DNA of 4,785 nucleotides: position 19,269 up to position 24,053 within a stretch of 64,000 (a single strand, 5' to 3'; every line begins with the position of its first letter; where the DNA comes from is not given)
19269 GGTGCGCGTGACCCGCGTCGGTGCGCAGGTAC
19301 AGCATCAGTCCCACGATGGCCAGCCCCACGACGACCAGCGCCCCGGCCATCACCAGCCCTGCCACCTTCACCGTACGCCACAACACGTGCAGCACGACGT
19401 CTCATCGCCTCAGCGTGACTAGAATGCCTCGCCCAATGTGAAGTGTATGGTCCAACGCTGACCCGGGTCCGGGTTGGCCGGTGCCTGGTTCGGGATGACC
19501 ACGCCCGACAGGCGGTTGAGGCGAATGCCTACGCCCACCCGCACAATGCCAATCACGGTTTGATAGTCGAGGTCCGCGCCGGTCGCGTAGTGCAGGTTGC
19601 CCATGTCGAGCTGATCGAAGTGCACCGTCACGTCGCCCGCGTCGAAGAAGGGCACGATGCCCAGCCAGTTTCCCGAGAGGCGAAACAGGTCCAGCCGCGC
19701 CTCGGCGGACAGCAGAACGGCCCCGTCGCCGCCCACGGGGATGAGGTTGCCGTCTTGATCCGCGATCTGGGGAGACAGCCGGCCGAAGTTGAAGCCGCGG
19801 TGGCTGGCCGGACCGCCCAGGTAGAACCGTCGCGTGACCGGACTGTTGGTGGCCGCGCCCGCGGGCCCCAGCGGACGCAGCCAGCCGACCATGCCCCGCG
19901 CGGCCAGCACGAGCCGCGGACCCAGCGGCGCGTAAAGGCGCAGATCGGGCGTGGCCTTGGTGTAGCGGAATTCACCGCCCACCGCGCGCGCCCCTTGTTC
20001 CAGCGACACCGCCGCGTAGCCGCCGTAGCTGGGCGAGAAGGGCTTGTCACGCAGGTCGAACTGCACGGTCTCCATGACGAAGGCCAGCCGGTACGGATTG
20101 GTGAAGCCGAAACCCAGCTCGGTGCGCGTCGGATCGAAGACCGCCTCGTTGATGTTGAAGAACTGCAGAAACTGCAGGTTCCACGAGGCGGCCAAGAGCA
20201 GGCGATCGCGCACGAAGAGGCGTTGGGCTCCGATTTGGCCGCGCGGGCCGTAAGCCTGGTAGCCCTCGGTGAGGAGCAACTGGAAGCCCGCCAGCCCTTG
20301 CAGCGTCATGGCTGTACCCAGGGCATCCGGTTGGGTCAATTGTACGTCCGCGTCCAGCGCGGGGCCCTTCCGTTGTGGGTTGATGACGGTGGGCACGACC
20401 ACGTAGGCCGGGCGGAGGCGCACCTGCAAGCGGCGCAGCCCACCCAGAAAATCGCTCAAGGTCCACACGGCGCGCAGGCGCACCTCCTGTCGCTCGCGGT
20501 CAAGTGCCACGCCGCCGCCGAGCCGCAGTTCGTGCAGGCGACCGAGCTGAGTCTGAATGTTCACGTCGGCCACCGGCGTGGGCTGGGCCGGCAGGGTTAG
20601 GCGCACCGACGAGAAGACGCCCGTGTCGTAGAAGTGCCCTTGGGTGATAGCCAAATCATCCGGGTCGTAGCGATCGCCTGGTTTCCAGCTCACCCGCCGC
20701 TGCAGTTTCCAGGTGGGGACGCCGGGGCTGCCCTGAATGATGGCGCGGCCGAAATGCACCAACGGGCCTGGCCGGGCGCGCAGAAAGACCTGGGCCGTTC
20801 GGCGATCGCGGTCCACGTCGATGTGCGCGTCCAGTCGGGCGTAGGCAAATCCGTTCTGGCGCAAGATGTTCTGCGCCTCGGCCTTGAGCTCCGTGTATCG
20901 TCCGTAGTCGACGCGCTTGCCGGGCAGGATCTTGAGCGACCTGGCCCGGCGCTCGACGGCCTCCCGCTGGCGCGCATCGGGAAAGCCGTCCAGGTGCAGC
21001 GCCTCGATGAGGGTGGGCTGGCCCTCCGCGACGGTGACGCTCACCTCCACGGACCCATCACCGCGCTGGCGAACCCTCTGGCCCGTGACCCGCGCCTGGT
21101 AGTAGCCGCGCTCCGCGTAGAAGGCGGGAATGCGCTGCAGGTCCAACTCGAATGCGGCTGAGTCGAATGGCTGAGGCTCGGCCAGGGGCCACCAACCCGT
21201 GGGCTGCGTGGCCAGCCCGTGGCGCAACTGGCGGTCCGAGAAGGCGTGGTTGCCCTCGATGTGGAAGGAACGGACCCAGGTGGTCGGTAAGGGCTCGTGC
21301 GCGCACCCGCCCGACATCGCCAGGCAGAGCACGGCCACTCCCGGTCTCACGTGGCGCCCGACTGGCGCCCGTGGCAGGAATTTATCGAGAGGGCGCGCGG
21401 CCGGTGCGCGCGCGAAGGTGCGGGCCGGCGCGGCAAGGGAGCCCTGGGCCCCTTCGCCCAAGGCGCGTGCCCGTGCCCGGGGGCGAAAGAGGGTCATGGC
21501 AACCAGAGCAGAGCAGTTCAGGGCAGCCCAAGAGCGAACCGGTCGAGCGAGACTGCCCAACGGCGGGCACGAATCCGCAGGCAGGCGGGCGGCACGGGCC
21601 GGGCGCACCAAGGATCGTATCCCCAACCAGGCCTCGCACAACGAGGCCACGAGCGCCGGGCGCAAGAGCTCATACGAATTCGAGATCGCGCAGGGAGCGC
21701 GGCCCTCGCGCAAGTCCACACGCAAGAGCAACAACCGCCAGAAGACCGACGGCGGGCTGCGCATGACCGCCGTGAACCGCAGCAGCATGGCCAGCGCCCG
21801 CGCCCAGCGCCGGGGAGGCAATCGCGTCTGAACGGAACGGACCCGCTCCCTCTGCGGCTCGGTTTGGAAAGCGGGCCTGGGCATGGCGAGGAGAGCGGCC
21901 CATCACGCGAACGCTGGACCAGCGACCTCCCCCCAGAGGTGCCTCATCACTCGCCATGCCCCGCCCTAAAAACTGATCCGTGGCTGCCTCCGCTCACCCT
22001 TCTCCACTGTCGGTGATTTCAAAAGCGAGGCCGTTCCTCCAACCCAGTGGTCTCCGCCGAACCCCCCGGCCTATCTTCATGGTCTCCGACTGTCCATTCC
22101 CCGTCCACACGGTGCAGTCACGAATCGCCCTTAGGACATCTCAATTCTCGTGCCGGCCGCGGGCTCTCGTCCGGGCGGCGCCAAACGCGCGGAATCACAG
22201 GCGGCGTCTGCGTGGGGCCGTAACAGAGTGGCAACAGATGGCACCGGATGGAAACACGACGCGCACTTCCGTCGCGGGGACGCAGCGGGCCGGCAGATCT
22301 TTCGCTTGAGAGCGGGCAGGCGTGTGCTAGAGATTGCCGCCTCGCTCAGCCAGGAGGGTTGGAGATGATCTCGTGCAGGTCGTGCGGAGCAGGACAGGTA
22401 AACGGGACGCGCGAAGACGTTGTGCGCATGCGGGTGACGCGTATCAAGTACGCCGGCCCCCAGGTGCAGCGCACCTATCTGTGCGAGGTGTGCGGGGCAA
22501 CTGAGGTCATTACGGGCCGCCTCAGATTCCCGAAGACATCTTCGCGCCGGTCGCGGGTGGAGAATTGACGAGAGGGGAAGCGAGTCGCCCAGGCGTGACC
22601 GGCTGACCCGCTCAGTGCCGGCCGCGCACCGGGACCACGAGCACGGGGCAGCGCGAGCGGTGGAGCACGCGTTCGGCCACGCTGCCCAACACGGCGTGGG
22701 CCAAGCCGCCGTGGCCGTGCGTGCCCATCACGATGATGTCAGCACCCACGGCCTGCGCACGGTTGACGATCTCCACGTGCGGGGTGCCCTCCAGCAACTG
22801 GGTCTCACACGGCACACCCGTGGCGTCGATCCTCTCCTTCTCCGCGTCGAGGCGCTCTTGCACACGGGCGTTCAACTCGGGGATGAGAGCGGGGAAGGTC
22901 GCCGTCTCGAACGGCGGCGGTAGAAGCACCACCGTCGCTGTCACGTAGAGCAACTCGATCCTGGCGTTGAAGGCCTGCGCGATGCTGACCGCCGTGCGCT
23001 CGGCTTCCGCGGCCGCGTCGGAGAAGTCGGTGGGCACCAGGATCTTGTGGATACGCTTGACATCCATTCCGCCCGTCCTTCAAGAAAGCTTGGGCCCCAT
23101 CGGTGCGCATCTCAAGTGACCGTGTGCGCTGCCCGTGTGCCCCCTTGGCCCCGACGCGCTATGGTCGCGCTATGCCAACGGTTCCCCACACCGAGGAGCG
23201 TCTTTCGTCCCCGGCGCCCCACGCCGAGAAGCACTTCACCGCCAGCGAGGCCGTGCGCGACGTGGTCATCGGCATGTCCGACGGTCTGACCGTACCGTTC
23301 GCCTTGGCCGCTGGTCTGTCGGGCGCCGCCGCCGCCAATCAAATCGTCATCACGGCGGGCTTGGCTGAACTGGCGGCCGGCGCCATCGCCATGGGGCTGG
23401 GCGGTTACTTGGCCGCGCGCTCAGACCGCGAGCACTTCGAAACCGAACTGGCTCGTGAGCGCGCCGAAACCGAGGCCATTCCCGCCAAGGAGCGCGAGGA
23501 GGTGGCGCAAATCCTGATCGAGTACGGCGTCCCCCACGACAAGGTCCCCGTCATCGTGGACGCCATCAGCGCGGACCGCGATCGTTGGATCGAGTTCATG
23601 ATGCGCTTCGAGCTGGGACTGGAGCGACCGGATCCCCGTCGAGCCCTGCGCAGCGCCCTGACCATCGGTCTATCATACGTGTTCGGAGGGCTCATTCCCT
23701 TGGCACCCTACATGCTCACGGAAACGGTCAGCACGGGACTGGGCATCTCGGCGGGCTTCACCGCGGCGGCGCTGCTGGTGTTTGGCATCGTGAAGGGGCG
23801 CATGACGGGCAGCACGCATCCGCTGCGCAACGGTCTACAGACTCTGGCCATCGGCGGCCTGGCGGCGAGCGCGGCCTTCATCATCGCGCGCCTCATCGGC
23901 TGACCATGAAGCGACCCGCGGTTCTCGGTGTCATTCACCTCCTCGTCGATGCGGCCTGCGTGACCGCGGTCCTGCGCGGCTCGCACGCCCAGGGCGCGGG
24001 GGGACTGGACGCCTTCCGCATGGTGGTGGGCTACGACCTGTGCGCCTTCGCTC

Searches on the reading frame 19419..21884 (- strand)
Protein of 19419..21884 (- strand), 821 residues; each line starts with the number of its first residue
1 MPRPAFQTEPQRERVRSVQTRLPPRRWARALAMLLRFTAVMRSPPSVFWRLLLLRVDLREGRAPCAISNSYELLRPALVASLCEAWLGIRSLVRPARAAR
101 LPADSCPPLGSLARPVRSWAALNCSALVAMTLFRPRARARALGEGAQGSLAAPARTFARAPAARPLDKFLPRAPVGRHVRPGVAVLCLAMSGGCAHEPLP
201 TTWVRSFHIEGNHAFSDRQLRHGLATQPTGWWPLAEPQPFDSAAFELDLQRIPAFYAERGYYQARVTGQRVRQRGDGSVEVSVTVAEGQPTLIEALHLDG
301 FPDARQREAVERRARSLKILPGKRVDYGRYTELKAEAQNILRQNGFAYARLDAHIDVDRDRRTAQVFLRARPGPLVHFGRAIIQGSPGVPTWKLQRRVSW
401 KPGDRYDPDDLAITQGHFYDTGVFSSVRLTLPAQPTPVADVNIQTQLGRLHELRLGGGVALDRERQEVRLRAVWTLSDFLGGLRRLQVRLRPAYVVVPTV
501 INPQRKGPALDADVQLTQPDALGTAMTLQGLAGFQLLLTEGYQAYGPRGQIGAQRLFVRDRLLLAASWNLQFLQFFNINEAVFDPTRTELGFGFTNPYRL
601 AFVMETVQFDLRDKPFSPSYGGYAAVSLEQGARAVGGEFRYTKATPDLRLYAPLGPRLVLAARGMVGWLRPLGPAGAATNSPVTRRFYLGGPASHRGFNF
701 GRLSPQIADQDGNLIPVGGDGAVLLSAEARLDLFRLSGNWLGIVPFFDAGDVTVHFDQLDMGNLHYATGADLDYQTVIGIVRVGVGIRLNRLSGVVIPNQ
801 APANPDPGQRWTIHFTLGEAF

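Call 59: search_protein_families(library=pfam, proteins=[window:19419-21884:-], max_evalue=0.001)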
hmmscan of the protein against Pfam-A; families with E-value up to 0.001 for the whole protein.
window:19419-21884:- (821 aa): 2 families
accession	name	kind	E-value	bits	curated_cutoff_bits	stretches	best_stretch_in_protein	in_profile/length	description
PF01103.29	Omp85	-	1.5e-25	90.9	24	1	605-821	119-325/325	Omp85 superfamily domain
PF07244.20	POTRA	-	1.1e-19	71.4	21.3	1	204-288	3-79/79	Surface antigen variable number repeat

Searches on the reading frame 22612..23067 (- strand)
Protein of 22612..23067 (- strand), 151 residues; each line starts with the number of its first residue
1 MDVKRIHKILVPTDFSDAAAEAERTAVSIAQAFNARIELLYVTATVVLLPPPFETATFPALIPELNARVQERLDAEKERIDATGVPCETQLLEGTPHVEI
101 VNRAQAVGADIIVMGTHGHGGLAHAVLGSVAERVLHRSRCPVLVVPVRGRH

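Call 59: search_protein_families(library=pfam, proteins=[window:22612-23067:-], max_evalue=0.001)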
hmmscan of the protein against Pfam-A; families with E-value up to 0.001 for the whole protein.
window:22612-23067:- (151 aa): 1 family
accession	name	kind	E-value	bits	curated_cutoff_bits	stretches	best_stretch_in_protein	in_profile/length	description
PF00582.32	Usp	-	2.4e-33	116.1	24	1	7-146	3-141/141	Universal stress protein family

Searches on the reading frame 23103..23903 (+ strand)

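Call 59: search_protein_families(library=pfam, proteins=[window:23103-23903:+], max_evalue=0.001)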
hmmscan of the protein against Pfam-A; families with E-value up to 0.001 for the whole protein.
window:23103-23903:+ (266 aa): 1 family
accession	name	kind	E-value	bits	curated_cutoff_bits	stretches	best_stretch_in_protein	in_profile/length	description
PF01988.24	VIT1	-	1.1e-69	235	28.1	1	51-262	1-213/214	VIT family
